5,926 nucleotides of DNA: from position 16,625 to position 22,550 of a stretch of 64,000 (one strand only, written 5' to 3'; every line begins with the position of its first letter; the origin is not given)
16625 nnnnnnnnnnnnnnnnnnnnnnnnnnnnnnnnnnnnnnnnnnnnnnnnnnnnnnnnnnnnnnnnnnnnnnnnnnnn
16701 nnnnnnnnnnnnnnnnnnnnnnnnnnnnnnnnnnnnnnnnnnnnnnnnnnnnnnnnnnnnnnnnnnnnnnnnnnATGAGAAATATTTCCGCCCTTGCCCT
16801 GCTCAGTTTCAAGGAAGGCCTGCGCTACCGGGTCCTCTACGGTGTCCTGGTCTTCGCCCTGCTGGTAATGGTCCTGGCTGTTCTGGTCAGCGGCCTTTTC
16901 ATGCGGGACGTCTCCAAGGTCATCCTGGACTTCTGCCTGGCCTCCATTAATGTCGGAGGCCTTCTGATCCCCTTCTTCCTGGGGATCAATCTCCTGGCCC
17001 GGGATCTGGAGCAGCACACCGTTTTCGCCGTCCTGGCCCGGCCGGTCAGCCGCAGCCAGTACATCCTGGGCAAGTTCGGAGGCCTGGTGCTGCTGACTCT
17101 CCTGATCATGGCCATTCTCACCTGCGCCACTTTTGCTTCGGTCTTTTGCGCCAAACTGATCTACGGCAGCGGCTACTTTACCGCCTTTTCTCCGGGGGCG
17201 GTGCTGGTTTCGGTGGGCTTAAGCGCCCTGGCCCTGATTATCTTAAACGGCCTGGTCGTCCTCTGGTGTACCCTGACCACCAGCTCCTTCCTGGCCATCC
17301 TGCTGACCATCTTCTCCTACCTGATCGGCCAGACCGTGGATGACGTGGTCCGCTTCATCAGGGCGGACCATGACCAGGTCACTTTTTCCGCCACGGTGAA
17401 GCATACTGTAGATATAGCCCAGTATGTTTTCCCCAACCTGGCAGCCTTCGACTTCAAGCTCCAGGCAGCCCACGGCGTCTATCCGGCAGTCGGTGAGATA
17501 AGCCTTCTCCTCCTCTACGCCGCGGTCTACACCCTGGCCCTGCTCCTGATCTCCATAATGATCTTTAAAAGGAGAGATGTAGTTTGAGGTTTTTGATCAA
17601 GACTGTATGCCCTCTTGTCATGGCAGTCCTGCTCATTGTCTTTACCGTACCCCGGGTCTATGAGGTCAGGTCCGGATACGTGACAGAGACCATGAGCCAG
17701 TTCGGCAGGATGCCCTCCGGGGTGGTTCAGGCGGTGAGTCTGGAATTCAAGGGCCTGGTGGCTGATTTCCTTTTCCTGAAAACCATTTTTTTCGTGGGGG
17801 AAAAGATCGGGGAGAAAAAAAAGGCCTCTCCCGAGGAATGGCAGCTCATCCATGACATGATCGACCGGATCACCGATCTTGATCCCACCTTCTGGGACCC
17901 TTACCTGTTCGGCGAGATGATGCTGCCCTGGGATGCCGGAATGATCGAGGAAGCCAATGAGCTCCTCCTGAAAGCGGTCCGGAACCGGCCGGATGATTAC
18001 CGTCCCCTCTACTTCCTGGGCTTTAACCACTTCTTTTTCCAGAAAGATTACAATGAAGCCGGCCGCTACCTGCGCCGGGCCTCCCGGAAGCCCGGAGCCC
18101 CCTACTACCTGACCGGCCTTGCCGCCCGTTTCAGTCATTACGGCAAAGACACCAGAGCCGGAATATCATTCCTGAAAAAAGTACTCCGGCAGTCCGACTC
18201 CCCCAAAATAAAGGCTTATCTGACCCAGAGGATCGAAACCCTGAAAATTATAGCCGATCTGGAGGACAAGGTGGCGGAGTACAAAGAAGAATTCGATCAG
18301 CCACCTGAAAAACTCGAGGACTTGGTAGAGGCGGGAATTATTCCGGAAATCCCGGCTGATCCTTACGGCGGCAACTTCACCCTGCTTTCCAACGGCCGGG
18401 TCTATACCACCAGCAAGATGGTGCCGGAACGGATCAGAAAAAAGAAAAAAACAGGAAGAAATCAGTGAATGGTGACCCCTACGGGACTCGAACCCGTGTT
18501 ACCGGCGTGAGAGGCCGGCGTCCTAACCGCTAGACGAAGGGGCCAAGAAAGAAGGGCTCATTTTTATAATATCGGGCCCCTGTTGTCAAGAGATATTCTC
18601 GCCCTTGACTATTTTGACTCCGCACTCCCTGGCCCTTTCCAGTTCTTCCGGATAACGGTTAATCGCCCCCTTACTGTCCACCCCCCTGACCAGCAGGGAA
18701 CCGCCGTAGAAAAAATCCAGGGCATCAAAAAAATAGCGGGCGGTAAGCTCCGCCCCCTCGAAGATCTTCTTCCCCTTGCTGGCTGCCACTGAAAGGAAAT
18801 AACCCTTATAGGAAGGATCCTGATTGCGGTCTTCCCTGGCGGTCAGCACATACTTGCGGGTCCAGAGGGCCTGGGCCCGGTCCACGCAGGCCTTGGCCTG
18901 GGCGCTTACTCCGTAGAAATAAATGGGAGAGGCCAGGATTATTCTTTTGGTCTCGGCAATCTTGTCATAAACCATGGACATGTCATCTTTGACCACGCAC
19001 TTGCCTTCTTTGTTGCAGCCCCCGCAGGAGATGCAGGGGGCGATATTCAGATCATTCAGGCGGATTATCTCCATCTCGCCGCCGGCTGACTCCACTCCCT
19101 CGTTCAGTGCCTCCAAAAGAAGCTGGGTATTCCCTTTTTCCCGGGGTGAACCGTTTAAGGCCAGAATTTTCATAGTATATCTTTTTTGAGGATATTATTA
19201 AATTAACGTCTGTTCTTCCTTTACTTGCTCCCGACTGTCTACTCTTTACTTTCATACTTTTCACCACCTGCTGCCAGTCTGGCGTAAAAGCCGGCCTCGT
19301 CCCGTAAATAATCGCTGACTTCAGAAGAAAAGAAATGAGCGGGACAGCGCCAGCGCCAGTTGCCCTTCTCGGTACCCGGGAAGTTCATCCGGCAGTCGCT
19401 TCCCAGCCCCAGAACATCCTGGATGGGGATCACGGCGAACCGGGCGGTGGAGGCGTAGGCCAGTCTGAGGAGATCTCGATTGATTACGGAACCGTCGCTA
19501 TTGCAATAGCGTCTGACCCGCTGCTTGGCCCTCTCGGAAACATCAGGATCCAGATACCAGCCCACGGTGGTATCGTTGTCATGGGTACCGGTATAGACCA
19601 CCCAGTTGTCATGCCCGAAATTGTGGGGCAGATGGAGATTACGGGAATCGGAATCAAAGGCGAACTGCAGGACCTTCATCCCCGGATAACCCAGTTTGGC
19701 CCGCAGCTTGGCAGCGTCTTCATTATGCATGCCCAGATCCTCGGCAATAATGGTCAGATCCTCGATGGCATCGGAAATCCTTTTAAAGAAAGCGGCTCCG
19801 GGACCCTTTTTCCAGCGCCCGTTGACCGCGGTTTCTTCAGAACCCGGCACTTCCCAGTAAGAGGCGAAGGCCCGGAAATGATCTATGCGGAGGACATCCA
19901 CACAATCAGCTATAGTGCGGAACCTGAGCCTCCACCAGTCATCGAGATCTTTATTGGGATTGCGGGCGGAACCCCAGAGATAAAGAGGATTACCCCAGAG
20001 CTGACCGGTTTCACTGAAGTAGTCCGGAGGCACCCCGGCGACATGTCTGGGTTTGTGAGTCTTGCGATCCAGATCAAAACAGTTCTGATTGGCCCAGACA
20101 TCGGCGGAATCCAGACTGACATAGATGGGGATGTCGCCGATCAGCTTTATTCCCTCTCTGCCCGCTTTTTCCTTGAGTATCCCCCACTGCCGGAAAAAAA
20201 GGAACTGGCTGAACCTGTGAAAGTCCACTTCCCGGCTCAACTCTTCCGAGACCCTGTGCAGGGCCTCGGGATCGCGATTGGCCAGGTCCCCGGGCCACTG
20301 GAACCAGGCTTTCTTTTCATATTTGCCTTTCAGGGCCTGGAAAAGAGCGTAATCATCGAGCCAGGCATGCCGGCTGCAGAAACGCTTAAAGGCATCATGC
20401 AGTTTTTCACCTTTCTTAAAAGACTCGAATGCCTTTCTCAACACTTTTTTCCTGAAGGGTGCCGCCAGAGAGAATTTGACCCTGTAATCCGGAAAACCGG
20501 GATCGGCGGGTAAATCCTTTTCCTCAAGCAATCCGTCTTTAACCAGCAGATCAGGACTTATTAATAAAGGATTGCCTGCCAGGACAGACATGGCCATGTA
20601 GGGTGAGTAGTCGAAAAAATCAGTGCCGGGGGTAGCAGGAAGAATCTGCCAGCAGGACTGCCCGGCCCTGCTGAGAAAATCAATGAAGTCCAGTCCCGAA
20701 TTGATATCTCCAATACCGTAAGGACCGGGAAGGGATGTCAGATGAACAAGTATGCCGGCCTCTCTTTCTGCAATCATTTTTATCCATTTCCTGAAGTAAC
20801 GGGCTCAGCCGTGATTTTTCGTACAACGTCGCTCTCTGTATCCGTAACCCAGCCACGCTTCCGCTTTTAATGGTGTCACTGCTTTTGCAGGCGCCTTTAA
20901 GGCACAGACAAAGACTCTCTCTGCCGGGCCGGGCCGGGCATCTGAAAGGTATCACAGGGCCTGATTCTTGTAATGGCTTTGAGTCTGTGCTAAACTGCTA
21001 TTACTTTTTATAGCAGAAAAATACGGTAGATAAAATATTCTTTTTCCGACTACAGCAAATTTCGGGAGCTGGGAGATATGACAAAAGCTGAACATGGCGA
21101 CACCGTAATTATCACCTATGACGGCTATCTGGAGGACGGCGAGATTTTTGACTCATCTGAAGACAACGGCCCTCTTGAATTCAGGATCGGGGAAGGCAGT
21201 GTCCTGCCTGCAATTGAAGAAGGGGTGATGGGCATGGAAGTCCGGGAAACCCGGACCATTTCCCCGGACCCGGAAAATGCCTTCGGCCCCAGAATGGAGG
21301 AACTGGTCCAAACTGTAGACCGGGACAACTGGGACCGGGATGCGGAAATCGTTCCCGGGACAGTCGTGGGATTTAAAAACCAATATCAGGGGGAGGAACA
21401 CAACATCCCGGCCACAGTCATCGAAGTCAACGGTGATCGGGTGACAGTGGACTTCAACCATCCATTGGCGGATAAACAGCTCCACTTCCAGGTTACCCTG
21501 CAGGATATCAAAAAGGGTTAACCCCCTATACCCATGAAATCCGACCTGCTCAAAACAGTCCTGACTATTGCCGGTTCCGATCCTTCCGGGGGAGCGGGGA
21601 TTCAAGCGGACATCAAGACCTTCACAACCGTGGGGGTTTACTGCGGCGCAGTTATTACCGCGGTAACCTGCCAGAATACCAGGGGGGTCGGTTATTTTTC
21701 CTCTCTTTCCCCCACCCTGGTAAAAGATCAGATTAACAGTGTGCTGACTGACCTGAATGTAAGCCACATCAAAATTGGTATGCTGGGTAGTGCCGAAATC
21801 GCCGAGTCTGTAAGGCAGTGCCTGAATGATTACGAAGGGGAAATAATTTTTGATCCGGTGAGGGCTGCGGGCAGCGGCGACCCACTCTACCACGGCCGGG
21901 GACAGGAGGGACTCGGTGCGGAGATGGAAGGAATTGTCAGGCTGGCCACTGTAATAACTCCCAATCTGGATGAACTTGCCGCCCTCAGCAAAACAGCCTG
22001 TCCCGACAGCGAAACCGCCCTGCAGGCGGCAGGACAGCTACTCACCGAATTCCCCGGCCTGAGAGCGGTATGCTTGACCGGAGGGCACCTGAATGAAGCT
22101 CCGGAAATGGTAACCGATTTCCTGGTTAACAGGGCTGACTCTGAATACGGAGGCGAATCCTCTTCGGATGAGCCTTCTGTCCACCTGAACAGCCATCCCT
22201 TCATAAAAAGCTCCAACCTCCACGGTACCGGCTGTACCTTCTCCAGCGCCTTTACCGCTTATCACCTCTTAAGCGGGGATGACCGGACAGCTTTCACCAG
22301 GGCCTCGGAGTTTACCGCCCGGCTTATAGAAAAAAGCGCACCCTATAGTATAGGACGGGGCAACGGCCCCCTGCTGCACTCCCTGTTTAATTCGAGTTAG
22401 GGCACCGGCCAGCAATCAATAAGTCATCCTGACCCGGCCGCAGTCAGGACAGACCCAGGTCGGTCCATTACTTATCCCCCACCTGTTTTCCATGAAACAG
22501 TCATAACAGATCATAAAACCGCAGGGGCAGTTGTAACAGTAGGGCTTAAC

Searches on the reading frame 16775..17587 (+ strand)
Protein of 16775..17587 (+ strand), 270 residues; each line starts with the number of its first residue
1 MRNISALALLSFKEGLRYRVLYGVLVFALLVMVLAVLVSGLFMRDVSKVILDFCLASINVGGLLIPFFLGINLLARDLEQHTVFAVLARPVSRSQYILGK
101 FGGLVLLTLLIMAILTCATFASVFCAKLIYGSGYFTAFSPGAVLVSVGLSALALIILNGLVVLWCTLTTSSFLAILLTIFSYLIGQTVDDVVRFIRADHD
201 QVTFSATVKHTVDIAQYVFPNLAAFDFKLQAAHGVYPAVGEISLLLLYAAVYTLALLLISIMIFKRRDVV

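Call 37: search_protein_families(library=pfam, proteins=[window:16775-17587:+], max_evalue=0.001)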
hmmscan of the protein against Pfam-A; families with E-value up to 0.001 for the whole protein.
window:16775-17587:+ (270 aa): 3 families
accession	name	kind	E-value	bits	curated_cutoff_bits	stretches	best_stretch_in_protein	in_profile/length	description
PF12679.13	ABC2_membrane_2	-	7.8e-08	32.3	27.2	1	7-269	3-283/283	ABC-2 family transporter protein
PF12730.13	ABC2_membrane_4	-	0.00016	22.2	27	1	17-181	11-175/179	ABC-2 family transporter protein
PF12698.13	ABC2_membrane_3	-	0.00017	21.2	31.6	1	62-257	172-346/347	ABC-2 family transporter protein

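Call 43: search_protein_families(library=ncbifam, proteins=[window:16775-17587:+], max_evalue=0.001)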
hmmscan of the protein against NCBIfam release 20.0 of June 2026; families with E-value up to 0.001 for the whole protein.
window:16775-17587:+ (270 aa): 0 families

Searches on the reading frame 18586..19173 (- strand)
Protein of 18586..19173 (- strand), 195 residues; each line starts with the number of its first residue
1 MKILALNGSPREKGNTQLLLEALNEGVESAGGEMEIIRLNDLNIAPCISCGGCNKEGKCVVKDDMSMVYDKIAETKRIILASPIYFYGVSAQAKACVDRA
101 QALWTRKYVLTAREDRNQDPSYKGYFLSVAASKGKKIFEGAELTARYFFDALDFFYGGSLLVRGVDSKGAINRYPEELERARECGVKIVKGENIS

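Call 70: search_protein_families(library=pfam, proteins=[window:18586-19173:-], max_evalue=0.00001)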
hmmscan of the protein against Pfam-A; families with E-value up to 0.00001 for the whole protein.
window:18586-19173:- (195 aa): 2 families
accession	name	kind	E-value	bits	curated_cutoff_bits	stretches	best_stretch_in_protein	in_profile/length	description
PF03358.20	FMN_red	-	3.1e-24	85.7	24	1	1-111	1-111/152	NADPH-dependent FMN reductase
PF02525.22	Flavodoxin_2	-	6.7e-11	42.7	27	1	1-116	1-117/198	Flavodoxin-like fold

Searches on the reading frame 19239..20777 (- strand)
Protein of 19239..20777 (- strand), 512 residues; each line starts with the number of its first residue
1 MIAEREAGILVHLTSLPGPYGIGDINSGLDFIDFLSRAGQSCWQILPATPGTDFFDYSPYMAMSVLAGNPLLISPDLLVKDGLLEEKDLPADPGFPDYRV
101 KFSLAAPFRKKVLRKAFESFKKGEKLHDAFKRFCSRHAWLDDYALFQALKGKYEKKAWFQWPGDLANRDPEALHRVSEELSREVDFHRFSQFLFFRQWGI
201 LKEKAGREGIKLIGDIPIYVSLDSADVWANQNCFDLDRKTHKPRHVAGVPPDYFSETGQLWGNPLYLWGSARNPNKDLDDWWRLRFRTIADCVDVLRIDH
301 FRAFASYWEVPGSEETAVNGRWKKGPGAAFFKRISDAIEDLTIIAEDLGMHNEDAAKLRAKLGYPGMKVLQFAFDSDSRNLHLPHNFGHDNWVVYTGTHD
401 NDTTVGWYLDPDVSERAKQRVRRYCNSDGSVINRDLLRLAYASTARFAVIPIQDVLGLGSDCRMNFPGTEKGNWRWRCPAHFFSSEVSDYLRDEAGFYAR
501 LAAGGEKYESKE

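Call 70: search_protein_families(library=pfam, proteins=[window:19239-20777:-], max_evalue=0.00001)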
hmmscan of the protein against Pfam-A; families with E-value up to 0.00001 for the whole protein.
window:19239-20777:- (512 aa): 1 family
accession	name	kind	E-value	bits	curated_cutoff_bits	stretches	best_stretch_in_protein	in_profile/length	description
PF02446.23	Glyco_hydro_77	-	3.2e-158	527.9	25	1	11-479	1-460/465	4-alpha-glucanotransferase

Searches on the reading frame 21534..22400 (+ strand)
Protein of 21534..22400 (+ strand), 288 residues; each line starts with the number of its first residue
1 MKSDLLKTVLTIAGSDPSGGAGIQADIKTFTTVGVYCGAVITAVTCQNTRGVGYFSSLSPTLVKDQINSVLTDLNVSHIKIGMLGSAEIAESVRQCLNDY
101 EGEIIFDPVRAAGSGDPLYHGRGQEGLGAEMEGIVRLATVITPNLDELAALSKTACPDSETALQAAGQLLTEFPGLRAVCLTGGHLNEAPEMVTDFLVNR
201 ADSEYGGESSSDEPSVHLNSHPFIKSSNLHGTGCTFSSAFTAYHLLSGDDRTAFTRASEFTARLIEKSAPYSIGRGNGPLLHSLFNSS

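Call 70: search_protein_families(library=pfam, proteins=[window:21534-22400:+], max_evalue=0.00001)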
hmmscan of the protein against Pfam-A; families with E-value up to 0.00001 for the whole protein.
window:21534-22400:+ (288 aa): 1 family
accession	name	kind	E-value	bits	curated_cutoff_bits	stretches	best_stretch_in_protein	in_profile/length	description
PF08543.17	Phos_pyr_kin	-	3.5e-62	210.4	27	1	16-280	1-245/246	Phosphomethylpyrimidine kinase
